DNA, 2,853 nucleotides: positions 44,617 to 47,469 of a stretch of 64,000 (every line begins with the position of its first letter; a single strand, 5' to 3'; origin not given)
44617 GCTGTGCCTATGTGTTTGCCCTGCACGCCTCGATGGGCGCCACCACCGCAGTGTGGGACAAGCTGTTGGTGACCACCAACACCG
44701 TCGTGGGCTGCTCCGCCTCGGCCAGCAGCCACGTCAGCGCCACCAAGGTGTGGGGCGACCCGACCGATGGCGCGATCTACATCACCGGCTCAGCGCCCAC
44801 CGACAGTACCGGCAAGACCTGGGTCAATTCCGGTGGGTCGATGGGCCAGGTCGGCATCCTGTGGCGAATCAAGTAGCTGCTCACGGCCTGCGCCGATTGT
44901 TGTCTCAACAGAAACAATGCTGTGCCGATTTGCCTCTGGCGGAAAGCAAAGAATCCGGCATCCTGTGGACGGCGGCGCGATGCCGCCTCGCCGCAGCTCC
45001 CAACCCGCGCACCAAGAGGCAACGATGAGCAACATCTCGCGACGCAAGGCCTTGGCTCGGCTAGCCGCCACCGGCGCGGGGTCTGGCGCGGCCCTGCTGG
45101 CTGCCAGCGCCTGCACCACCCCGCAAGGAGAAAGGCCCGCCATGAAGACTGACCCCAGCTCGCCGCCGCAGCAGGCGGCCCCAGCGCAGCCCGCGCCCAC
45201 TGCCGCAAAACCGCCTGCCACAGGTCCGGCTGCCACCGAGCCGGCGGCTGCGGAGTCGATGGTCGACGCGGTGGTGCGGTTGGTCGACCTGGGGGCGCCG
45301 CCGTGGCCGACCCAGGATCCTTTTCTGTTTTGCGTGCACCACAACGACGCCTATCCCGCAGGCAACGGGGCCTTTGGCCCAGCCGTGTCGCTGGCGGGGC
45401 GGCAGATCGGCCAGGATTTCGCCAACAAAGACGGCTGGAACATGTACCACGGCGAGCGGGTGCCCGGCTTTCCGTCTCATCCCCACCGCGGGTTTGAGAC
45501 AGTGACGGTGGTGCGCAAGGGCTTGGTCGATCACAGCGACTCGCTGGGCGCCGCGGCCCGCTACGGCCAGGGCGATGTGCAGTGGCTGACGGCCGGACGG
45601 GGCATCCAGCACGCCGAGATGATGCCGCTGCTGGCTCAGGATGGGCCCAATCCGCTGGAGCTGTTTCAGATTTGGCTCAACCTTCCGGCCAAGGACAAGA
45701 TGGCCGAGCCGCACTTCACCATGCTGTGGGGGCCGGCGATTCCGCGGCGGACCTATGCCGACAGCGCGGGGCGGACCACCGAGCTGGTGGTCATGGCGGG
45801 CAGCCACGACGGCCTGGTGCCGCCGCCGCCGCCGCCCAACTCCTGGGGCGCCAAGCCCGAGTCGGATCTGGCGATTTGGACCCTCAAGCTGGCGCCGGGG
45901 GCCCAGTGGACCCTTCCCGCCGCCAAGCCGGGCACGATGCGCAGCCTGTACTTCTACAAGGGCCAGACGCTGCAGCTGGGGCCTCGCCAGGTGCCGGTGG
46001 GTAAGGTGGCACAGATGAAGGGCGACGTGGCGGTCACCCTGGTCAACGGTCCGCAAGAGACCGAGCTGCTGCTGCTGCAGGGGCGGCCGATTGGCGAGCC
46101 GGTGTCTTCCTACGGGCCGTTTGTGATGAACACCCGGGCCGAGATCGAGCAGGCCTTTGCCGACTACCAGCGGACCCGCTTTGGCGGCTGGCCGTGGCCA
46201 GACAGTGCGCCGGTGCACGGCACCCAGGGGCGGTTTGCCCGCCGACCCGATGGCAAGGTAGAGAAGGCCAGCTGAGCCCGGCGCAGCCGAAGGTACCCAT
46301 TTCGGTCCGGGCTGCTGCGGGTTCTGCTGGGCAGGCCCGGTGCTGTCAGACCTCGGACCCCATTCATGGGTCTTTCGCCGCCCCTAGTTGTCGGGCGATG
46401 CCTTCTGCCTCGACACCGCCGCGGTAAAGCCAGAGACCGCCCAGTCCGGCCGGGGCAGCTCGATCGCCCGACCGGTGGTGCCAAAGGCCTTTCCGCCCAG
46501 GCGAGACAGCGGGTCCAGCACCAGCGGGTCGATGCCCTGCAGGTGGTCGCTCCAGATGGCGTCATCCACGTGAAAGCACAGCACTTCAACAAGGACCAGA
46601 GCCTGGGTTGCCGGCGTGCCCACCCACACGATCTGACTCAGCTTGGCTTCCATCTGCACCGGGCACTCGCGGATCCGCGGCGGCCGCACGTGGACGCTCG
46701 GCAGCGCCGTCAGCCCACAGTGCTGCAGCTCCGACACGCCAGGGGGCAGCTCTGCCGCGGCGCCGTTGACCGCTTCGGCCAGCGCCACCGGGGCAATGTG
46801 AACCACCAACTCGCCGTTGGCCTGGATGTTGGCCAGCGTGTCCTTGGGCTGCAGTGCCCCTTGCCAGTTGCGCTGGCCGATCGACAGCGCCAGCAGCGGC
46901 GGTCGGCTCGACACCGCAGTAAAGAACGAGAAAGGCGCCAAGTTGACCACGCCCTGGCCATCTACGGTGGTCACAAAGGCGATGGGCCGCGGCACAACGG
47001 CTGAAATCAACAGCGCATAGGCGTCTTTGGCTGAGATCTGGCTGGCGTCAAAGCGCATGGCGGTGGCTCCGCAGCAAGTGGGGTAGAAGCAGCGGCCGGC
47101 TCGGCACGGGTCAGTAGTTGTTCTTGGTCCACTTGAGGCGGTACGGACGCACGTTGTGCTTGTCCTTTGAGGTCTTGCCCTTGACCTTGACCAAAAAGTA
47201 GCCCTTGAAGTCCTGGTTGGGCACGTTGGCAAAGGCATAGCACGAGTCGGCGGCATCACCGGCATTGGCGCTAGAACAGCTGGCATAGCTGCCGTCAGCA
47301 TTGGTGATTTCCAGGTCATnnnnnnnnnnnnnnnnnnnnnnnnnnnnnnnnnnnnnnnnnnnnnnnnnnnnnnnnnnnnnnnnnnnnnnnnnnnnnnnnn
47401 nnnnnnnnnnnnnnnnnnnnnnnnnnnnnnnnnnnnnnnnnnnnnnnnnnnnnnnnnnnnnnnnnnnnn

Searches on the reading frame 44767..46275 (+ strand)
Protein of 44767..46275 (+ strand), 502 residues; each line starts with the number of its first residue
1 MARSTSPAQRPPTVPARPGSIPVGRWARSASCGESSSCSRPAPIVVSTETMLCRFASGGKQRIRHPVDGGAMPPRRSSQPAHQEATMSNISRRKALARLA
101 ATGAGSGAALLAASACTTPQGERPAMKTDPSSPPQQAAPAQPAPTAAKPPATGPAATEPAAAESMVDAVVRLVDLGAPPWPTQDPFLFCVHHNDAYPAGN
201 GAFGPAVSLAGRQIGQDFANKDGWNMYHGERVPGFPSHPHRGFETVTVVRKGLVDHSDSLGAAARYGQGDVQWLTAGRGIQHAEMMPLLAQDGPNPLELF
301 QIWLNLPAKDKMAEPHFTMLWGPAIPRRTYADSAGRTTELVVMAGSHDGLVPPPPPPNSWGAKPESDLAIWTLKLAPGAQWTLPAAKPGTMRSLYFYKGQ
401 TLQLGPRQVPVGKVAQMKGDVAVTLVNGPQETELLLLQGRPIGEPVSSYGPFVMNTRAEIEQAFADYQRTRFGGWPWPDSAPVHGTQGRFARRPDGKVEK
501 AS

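Call 86: search_protein_families(library=pfam, proteins=[window:44767-46275:+], max_evalue=0.0001)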
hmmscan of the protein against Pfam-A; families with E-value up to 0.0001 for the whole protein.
window:44767-46275:+ (502 aa): 2 families
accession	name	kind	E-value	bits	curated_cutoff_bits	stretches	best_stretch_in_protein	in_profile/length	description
PF02678.22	Pirin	-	2.5e-23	82.6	26.1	1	227-304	32-108/108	Pirin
PF05726.19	Pirin_C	-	2.8e-21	76.3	27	1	371-473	2-103/103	Pirin C-terminal cupin domain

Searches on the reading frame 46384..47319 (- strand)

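Call 86: search_protein_families(library=pfam, proteins=[window:46384-47319:-], max_evalue=0.0001)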
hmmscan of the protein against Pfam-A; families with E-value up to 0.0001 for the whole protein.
window:46384-47319:- (311 aa): 1 family
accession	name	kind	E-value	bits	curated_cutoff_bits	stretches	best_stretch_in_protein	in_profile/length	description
PF01613.24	Flavin_Reduct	-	2.9e-20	73.3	27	1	109-253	4-135/153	Flavin reductase like domain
